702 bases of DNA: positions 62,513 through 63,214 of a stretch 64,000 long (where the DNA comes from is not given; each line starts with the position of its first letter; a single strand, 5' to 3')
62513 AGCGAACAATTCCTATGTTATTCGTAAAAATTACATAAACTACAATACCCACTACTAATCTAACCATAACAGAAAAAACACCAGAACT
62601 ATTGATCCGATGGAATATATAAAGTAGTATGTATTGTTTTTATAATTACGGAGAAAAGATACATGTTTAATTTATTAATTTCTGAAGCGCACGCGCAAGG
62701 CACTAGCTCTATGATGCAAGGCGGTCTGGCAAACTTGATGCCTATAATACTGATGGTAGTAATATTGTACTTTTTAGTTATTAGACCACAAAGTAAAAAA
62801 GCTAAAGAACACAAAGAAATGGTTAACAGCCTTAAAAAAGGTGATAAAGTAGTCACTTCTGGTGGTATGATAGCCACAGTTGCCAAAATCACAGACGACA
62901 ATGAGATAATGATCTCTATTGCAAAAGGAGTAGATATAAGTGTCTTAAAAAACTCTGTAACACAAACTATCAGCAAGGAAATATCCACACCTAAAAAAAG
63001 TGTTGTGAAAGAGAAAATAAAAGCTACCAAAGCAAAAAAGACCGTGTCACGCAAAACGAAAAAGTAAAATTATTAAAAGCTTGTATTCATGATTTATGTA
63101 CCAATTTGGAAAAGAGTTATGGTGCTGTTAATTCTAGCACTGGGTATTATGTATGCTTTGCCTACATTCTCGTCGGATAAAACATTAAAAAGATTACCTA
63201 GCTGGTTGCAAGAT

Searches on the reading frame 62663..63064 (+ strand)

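Call 19: search_protein_families(library=pfam, proteins=[window:62663-63064:+])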
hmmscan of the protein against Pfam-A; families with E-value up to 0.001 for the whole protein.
window:62663-63064:+ (134 aa): 1 family
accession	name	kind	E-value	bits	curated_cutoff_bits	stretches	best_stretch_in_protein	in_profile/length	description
PF02699.20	YajC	-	1.3e-29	102.3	28.2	1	24-100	2-77/78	Preprotein translocase subunit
